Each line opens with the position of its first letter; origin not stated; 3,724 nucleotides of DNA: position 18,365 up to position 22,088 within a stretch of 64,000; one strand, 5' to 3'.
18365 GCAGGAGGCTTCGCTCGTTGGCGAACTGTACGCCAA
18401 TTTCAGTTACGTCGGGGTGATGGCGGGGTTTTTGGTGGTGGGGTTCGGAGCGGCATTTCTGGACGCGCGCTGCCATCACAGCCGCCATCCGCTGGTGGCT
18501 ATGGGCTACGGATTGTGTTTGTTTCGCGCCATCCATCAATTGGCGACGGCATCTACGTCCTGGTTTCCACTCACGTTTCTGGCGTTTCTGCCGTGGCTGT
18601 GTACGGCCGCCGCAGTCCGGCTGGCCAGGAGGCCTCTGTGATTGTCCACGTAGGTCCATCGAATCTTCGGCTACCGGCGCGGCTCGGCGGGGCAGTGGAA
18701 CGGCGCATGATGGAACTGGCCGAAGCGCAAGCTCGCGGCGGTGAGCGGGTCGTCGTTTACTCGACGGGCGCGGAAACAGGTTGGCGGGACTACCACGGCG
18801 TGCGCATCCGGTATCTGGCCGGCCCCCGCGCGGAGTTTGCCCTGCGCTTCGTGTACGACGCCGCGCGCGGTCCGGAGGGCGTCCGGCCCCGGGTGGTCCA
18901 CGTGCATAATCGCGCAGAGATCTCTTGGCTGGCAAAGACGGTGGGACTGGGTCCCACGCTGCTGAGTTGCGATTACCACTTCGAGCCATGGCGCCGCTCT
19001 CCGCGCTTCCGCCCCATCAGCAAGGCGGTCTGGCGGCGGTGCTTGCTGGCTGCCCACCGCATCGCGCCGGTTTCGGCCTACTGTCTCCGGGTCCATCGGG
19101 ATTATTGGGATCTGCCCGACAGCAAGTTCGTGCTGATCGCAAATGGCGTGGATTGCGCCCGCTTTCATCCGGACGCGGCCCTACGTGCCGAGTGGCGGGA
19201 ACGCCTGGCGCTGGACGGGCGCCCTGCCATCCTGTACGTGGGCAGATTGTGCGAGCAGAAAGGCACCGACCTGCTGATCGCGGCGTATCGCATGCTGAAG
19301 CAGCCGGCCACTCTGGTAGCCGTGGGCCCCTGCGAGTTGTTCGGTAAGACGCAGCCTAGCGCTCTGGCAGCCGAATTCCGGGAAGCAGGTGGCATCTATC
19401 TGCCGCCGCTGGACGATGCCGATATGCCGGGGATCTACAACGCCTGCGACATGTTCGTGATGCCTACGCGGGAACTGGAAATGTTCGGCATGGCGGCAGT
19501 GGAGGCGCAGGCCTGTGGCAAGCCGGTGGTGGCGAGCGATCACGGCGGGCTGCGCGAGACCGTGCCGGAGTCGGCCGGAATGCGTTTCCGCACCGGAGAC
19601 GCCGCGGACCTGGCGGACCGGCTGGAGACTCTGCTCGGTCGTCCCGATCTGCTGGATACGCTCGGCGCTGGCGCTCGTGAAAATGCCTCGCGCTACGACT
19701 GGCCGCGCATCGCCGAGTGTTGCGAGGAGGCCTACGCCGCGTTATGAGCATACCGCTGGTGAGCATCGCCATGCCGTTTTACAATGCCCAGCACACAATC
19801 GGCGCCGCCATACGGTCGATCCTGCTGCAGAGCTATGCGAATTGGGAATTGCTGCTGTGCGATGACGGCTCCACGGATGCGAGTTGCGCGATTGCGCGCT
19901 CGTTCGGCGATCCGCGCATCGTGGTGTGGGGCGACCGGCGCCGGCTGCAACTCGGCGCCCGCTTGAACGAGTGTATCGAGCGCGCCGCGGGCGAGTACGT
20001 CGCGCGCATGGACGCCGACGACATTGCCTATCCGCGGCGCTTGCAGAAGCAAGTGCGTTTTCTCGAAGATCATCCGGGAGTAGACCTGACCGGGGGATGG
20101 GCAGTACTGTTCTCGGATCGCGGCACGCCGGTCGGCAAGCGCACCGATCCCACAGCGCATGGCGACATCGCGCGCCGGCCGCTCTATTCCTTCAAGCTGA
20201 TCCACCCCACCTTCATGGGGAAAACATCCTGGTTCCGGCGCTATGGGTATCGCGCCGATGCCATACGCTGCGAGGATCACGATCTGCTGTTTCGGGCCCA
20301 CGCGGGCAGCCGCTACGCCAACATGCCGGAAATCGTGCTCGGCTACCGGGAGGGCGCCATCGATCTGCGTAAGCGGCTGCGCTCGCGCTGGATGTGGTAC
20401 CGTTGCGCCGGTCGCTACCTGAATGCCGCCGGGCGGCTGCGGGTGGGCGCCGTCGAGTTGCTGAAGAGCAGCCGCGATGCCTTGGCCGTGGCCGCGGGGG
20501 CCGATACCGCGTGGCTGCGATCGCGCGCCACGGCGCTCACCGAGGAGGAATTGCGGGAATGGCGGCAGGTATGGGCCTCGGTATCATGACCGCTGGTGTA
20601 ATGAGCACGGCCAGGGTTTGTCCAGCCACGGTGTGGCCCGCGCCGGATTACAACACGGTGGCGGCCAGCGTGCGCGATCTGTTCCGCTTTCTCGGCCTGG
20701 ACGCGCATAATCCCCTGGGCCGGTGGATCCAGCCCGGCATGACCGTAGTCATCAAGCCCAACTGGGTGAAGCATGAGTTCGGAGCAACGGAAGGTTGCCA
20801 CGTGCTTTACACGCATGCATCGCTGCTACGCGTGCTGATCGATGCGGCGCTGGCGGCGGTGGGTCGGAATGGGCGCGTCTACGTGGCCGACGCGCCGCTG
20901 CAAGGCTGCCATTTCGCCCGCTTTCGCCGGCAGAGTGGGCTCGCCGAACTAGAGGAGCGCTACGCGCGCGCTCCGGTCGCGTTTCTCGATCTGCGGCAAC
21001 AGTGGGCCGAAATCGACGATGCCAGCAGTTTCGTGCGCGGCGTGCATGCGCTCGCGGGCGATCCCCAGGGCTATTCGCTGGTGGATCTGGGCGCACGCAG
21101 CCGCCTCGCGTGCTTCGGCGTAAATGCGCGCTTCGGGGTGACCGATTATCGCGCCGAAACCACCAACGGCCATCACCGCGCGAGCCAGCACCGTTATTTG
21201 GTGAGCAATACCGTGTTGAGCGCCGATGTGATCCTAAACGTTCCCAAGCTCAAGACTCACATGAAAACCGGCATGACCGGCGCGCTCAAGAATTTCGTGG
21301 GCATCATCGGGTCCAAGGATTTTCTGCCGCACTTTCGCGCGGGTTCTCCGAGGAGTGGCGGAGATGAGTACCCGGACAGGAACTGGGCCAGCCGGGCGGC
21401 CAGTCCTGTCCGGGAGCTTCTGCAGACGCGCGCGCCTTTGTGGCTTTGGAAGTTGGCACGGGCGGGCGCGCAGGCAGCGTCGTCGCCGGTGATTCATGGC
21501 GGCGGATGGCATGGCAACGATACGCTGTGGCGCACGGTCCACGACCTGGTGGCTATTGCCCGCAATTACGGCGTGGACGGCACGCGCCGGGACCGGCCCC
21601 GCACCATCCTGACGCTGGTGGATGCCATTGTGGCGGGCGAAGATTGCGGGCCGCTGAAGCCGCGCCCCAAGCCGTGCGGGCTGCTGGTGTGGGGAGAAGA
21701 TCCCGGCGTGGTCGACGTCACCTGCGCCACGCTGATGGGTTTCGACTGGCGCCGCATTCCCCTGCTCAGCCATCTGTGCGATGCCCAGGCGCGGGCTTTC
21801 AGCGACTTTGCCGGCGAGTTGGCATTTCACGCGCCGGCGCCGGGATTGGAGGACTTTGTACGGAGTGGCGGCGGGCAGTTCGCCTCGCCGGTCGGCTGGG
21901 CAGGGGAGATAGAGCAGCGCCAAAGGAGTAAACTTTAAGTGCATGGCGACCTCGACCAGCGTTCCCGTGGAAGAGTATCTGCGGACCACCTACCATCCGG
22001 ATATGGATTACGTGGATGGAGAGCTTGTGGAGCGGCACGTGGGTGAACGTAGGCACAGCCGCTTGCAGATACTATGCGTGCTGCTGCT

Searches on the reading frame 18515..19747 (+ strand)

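Call 60: search_protein_families(library=pfam, proteins=[window:18515-19747:+], max_evalue=0.0001)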
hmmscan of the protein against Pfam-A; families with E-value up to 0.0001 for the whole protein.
window:18515-19747:+ (410 aa): 6 families
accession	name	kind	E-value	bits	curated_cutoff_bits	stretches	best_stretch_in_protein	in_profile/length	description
PF00534.26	Glycos_transf_1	-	6.4e-27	94.6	26.4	1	225-389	3-171/172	Glycosyl transferases group 1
PF13692.12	Glyco_trans_1_4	-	1.4e-24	87.4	27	1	237-374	2-140/142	Glycosyl transferases group 1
PF13439.12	Glyco_transf_4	-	9e-16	58.8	28.5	1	61-216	4-170/170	Glycosyltransferase Family 4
PF20706.3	GT4-conflict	-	9.9e-09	35.1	26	1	216-353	176-323/385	Family 4 Glycosyltransferase in conflict systems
PF13579.12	Glyco_trans_4_4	-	2.2e-06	28.5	29.7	1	59-211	1-158/158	Glycosyl transferase 4-like domain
PF13524.12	Glyco_trans_1_2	-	9.7e-06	26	25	1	291-392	27-130/144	Glycosyl transferase-like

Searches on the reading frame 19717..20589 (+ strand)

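Call 60: search_protein_families(library=pfam, proteins=[window:19717-20589:+], max_evalue=0.0001)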
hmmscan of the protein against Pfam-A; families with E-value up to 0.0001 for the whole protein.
window:19717-20589:+ (290 aa): 3 families
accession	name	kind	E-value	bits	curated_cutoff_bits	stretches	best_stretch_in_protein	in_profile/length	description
PF00535.33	Glycos_transf_2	-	1.6e-27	96.9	23.3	1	16-175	1-161/168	Glycosyl transferase family 2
PF13641.12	Glyco_tranf_2_3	-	1.8e-08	35.1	27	1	15-135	3-127/230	Glycosyltransferase like family 2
PF10111.15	Glyco_tranf_2_2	-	2.6e-05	24.3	27.3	1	16-115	1-105/276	Glycosyltransferase like family 2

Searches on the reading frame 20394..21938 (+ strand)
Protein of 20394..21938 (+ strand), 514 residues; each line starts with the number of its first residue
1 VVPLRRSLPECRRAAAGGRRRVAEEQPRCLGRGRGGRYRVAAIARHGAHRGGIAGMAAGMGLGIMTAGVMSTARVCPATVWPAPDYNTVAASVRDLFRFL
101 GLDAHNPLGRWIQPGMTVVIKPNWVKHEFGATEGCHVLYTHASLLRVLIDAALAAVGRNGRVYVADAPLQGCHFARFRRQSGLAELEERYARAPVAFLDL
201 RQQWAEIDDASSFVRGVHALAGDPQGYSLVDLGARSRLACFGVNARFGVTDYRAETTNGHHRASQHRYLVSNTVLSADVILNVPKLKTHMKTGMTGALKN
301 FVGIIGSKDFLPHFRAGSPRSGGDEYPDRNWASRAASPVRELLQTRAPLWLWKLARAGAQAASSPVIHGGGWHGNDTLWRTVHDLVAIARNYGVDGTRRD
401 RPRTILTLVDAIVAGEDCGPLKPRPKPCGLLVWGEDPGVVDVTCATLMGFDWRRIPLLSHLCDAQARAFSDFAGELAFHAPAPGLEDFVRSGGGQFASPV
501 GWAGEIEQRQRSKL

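Call 60: search_protein_families(library=pfam, proteins=[window:20394-21938:+], max_evalue=0.0001)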
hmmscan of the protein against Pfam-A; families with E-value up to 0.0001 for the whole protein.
window:20394-21938:+ (514 aa): 1 family
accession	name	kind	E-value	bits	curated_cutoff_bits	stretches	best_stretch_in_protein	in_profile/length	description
PF04015.17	DUF362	-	4.3e-26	92.6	24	1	266-445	88-199/200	Domain of unknown function (DUF362)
